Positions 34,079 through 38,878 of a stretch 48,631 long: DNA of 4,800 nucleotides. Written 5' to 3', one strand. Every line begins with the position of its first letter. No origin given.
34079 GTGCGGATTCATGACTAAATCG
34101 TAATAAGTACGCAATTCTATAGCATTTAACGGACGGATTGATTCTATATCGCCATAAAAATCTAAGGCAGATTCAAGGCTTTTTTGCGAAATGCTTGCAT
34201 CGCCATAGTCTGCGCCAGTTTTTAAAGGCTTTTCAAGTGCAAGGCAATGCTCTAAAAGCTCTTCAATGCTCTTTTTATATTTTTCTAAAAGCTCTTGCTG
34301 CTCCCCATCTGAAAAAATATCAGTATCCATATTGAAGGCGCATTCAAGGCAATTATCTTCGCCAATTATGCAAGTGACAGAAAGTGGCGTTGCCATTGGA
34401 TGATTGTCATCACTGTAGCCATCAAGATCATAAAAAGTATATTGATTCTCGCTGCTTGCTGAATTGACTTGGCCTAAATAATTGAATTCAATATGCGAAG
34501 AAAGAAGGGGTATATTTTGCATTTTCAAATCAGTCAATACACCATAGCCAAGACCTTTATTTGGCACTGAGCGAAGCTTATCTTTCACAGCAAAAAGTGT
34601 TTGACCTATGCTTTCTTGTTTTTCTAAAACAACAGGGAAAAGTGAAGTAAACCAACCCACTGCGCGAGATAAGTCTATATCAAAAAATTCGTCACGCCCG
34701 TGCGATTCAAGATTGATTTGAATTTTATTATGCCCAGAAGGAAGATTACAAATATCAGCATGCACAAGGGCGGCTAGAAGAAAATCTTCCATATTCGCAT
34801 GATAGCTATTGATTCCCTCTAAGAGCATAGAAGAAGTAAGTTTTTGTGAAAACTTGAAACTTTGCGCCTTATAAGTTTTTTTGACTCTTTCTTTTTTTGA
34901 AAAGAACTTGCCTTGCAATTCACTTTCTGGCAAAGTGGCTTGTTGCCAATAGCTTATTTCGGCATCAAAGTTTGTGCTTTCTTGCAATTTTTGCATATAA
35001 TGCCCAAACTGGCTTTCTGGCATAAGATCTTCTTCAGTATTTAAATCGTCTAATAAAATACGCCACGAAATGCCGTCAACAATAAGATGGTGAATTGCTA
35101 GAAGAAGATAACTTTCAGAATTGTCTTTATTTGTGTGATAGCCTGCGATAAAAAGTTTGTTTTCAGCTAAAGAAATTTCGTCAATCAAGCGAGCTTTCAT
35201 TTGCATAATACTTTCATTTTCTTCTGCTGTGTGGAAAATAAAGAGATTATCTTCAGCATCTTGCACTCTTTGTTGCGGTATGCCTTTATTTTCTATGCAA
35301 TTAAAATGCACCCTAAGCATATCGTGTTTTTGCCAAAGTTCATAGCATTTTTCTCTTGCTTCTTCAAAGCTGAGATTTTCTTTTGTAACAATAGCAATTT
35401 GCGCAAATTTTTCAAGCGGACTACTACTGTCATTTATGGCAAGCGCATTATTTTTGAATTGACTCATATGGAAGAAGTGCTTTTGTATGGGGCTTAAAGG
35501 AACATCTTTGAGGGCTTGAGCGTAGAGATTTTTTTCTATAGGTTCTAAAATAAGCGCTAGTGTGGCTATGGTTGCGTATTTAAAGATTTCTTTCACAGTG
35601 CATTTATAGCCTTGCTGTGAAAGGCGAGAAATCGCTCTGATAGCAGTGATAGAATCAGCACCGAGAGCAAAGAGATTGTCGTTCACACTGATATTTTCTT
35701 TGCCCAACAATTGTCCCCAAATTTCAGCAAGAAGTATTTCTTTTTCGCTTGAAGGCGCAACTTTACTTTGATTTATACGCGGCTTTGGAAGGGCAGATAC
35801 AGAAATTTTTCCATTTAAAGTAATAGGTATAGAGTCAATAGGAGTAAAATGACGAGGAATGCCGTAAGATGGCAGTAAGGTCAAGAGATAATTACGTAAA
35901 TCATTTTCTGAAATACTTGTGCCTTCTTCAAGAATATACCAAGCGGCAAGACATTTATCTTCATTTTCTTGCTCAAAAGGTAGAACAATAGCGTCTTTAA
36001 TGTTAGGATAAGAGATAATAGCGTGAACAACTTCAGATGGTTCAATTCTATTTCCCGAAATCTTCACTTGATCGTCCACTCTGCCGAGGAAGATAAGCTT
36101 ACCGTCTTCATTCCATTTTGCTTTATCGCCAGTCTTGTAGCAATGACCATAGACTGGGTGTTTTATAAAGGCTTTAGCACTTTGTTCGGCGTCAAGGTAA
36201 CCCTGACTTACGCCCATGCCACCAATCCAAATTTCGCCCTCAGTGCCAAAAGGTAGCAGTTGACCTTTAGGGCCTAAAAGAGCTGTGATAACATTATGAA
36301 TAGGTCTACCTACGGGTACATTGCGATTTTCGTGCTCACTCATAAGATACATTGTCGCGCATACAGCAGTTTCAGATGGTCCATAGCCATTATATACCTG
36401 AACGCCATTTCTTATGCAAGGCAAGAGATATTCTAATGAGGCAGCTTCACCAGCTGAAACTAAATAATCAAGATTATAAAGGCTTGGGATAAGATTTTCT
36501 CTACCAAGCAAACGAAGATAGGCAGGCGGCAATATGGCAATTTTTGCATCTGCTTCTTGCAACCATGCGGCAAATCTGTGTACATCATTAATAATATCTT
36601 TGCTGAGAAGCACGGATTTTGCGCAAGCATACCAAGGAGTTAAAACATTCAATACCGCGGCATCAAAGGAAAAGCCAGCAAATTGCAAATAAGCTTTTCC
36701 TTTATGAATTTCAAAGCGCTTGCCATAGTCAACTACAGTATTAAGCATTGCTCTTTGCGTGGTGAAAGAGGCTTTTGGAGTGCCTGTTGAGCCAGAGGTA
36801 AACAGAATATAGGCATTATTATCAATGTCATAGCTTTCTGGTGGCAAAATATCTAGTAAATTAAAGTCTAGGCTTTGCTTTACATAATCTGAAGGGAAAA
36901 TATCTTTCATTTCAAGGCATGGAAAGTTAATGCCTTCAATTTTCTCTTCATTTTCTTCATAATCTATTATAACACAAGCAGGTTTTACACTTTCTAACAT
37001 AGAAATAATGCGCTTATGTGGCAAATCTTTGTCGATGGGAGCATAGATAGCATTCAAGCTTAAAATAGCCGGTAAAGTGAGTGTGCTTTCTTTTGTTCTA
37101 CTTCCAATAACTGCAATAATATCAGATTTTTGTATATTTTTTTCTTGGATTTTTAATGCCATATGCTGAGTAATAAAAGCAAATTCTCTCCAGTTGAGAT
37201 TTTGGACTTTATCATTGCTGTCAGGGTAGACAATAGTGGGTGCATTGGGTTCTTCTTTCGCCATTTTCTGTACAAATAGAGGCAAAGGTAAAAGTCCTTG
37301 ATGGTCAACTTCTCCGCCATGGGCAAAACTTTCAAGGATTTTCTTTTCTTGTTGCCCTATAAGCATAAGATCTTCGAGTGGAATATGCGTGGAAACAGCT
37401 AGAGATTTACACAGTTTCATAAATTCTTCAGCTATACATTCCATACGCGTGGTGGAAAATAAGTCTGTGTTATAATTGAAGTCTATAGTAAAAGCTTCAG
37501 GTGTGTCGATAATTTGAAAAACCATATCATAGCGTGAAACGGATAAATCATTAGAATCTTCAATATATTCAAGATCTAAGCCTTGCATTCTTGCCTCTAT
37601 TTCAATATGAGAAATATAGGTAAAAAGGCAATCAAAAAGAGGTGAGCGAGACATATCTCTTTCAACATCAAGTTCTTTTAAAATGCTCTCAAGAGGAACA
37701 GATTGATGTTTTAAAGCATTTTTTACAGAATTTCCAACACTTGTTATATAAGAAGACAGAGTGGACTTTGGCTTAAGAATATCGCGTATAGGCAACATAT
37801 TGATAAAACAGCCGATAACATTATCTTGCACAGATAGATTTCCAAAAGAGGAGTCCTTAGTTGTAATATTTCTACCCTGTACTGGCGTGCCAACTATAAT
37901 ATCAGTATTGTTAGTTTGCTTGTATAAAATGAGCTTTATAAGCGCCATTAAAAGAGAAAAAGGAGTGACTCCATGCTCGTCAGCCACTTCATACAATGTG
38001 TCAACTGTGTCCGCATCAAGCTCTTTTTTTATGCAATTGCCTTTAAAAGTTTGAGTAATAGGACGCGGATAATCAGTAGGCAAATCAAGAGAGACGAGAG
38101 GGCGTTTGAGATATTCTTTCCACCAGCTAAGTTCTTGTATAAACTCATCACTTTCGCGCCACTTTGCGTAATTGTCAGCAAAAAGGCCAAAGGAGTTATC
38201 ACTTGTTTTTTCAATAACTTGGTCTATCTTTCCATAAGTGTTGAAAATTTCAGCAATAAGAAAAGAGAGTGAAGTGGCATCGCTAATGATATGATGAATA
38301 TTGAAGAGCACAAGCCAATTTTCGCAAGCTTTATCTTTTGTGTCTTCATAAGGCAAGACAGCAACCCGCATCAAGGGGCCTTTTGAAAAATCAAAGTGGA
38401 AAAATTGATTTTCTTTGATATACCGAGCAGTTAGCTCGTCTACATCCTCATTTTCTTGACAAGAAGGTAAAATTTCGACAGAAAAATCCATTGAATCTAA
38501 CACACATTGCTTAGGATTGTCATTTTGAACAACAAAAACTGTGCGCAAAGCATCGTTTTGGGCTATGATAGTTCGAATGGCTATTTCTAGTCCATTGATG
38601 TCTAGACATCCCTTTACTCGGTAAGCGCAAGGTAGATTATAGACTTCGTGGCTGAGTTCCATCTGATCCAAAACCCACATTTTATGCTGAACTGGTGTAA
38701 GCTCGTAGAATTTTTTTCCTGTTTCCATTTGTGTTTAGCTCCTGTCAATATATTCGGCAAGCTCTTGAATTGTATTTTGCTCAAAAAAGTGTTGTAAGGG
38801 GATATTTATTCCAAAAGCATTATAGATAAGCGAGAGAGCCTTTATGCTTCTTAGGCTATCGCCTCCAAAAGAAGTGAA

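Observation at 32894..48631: Uncharacterised NRPS assembly line with an integrated aminotransferase domain (iturin/mycosubtilin-like logic) in a low-GC anaerobe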

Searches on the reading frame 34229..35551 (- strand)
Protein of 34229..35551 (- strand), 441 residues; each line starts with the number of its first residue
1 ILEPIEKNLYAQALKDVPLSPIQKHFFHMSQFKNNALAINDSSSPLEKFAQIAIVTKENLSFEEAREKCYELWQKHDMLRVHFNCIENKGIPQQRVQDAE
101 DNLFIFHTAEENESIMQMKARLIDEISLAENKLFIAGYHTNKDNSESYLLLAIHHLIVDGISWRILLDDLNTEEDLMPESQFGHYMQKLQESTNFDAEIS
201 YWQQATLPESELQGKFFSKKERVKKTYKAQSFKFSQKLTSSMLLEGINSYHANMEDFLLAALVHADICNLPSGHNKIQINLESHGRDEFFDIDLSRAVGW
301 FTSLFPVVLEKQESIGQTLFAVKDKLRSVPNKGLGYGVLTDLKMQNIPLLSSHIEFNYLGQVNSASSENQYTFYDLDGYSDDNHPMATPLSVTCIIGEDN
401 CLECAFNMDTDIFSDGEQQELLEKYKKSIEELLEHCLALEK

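Call 26: search_solved_structures(query=window:34229-35551:-, max_evalue=0.00001)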
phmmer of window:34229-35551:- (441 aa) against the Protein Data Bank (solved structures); distinct sequences matched with E-value up to 0.00001: 10.
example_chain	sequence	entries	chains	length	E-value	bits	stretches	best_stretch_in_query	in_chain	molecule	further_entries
9rde_A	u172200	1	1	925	2.4e-40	142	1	61-439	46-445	Bacitracin synthase 3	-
9up2_A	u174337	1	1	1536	1.3e-39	139.6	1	65-437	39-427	PvdL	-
9lcp_A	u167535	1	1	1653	1.5e-39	139.4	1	65-437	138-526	PvdL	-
9lco_A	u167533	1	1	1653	1.5e-39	139.4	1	65-437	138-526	PvdL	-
9lcq_A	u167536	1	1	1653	1.5e-39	139.4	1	65-437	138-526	PvdL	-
6ta8_A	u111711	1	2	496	1.6e-38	136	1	62-440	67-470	Tyrocidine synthase 2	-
5isw_A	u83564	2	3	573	1.5e-34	123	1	72-439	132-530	Gramicidin S synthase 1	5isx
2xhg_A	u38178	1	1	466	1e-30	110.3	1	16-438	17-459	TYROCIDINE SYNTHETASE A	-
9bfd_A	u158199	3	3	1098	2.5e-29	105.7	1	16-437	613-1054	Tyrocidine synthase 1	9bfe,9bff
9bfg_A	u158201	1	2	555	3.7e-29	105.2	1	16-437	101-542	Tyrocidine synthase 1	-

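Call 83: search_protein_families(library=ncbifam, proteins=[window:34229-35551:-], max_evalue=0.01)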
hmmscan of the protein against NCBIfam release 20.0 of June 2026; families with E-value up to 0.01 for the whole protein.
window:34229-35551:- (441 aa): 3 families
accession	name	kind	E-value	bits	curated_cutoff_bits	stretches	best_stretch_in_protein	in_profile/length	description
NF004282.0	PRK05691.1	subfamily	1.7e-48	163.8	4090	1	17-438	2792-3223/4334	non-ribosomal peptide synthase/polyketide synthase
TIGR01720.1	NRPS-para261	subfamily_domain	9.2e-21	74.4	74.2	1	315-438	2-131/155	non-ribosomal peptide synthase domain TIGR01720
NF047350.1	aureusi_NRPS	equivalog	5.7e-05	20.1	2500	1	62-172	1031-1136/2373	aureusimine non-ribosomal peptide synthetase AusA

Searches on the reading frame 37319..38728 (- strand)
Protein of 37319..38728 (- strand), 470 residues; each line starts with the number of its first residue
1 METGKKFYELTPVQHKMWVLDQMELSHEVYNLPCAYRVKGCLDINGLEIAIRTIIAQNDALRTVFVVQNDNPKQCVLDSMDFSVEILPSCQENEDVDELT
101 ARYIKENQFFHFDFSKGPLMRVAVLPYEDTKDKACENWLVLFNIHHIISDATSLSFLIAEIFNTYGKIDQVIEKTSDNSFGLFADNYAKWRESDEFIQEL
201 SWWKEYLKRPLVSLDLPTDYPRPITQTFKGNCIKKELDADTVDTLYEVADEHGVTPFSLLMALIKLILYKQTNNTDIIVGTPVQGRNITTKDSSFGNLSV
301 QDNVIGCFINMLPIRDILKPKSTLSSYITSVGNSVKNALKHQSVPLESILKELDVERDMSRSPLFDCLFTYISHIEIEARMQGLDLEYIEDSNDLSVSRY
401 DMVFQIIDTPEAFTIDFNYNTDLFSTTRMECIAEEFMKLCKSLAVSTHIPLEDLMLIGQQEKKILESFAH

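Call 25: search_solved_structures(query=window:37319-38728:-, max_evalue=1e-10)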
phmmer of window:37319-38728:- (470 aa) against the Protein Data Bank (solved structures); distinct sequences matched with E-value up to 1e-10: 35.
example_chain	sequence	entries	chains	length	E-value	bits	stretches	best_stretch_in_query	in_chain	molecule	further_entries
2jgp_A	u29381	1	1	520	1.8e-51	178.7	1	6-454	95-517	TYROCIDINE SYNTHETASE 3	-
5u89_A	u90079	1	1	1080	5.8e-35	124.3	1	10-466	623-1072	Amino acid adenylation domain protein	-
6mfw_A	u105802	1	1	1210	1.5e-34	122.9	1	7-432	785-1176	Linear gramicidin synthase subunit A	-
6mfy_A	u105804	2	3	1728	2e-34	122.5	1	7-439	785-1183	Linear gramicidin synthase subunit A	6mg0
6mfz_A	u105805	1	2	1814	2.1e-34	122.4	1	7-439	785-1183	Linear gramicidin synthase subunit A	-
9be3_A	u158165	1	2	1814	2.1e-34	122.4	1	7-439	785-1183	Linear gramicidin synthase subunit A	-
9be4_A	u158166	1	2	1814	2.1e-34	122.4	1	7-439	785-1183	Linear gramicidin synthase subunit A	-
9meh_A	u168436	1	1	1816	2.1e-34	122.4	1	7-439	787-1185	Linear gramicidin synthase subunit A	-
6mfx_A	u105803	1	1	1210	7.2e-34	120.7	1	7-432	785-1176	Linear gramicidin synthase subunit A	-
6p1j_A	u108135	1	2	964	2.6e-33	118.9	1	10-463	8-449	Txo2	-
6oyf_A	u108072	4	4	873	5.3e-33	117.8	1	12-459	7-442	Txo1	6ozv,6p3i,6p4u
8xjz_C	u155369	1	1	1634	1.2e-32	116.6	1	6-442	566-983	Peptide synthetase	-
7kvw_A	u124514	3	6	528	1.5e-31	113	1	11-431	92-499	PCP-C didomain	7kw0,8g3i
8fx6_A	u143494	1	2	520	1.5e-31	113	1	11-431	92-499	PCP-C didomain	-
8qnf_A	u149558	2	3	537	2.4e-31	112.4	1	14-463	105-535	Condensation domain TomBC from the Tomaymycin non-ribosomal peptide synthetase | Tomaymycin non-ribosomal peptide synthetase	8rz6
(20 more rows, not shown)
